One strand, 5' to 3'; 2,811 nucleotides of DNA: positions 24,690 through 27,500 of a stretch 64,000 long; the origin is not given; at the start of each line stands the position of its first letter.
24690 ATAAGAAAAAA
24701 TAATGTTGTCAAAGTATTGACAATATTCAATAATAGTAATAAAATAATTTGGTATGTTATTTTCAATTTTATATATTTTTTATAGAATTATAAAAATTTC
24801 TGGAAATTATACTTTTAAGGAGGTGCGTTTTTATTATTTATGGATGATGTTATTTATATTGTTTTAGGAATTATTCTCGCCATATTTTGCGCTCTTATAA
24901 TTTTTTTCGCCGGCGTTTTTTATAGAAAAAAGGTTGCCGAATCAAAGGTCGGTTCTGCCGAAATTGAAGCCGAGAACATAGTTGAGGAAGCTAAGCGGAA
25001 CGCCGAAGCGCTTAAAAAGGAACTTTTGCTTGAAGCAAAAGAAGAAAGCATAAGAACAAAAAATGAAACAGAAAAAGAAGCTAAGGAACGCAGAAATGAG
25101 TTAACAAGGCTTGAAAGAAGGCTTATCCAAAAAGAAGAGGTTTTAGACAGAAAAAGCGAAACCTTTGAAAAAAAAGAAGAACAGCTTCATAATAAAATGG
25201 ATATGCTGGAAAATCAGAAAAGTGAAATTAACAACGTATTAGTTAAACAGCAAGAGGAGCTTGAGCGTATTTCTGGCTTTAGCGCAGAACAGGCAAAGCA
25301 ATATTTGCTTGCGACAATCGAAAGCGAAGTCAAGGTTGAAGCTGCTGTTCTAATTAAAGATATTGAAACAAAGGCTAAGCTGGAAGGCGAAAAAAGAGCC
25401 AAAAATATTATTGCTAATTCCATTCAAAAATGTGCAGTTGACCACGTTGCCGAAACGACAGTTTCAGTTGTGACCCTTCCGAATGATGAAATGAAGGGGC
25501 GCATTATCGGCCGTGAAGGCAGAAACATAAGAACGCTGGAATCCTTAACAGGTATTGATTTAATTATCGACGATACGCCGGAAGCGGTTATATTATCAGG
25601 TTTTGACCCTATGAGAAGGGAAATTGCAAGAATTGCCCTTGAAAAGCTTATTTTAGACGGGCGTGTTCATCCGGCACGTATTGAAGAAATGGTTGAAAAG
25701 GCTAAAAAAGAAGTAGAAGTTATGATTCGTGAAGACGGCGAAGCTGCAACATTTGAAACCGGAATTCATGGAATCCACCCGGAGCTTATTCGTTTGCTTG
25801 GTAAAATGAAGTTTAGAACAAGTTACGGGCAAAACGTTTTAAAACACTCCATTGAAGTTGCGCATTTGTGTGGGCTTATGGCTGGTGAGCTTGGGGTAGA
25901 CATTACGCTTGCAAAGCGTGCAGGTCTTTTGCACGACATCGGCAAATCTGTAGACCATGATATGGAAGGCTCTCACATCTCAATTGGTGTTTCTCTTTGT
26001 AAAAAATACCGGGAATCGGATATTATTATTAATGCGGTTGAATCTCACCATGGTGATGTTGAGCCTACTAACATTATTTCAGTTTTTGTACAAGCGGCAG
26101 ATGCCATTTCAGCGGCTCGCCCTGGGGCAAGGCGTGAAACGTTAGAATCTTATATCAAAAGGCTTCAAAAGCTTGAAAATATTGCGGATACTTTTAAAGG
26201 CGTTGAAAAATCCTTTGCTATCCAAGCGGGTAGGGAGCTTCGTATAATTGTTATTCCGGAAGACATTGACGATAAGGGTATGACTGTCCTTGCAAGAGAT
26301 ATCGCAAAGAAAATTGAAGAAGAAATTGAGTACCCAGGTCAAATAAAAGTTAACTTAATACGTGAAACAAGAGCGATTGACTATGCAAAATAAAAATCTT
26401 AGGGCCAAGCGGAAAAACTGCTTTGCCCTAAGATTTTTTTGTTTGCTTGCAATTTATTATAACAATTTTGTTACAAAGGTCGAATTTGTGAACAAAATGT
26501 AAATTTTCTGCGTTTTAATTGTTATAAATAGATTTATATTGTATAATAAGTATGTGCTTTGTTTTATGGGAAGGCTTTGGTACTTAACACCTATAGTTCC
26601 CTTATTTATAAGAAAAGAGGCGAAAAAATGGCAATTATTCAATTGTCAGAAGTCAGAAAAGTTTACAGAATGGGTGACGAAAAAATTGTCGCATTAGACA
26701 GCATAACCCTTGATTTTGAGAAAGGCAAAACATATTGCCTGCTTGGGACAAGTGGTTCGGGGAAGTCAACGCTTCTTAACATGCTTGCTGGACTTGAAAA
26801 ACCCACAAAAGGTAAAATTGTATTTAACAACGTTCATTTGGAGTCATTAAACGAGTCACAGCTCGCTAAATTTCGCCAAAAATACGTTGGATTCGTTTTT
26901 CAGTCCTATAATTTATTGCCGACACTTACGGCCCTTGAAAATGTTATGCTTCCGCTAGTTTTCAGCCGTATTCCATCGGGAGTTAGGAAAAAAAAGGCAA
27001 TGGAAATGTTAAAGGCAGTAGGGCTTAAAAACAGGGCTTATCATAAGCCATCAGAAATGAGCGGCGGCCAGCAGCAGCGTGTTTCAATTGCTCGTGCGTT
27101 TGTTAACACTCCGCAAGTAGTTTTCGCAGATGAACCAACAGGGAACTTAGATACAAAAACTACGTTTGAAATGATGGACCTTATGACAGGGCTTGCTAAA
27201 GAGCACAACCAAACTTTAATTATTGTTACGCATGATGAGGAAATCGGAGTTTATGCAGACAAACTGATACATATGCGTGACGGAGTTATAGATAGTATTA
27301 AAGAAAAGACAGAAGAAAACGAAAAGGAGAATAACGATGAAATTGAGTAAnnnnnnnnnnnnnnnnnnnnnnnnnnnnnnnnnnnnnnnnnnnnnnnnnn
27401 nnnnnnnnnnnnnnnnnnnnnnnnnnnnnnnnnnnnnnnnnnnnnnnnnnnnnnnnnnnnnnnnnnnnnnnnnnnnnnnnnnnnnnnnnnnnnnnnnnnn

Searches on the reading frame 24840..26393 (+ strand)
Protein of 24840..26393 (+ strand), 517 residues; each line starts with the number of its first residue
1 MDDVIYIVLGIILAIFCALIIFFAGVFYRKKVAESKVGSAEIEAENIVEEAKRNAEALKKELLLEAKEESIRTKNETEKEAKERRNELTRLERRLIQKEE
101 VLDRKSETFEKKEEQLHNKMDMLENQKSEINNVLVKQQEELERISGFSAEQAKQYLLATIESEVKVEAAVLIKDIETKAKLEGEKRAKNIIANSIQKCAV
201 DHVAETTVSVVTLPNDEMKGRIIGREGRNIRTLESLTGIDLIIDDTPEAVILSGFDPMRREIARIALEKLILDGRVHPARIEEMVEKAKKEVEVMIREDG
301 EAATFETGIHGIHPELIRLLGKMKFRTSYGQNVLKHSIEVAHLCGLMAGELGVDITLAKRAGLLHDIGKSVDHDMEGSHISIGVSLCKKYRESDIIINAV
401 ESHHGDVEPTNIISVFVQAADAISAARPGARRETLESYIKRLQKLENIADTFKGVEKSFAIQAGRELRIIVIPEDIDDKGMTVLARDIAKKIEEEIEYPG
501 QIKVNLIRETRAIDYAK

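Call 8: search_protein_families(library=pfam, proteins=[window:24840-26393:+])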
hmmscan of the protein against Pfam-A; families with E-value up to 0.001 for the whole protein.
window:24840-26393:+ (517 aa): 4 families
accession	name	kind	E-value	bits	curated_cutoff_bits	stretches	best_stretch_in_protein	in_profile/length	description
PF12072.13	RNase_Y_N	-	3e-63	213.3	32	1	11-202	3-201/201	RNase Y N-terminal region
PF01966.28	HD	-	8.6e-19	68.4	22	1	333-425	1-115/116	HD domain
PF00013.35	KH_1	-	4.9e-07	29.9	21.5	1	211-268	4-65/66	KH domain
PF08668.18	HDOD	-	0.00045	20.2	22.9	0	331-381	93-144/196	HDOD domain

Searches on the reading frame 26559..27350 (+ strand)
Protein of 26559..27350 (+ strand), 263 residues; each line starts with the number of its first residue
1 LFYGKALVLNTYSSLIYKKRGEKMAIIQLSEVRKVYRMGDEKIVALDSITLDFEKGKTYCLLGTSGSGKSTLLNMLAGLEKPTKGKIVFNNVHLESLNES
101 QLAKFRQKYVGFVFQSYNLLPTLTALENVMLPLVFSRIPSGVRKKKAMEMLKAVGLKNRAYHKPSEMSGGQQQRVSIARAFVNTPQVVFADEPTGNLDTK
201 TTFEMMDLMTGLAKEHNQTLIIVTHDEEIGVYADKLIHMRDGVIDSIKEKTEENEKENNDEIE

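Call 8: search_protein_families(library=pfam, proteins=[window:26559-27350:+])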
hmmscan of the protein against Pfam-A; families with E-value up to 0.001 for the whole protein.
window:26559-27350:+ (263 aa): 5 families
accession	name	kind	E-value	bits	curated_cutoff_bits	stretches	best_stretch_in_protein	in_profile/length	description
PF00005.33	ABC_tran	-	2.2e-36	125.9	25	1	46-194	1-136/137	ABC transporter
PF03193.22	RsgA_GTPase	-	2.7e-05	24.5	30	1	38-81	89-131/174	RsgA GTPase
PF02463.25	SMC_N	-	6.2e-05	23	40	0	142-240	118-212/220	RecF/RecN/SMC N terminal domain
PF13555.12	AAA_29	-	6.5e-05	23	27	1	50-91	16-56/61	P-loop containing region of AAA domain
PF13166.12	AAA_13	-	9.7e-05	21.7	36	0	182-236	524-580/713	AAA domain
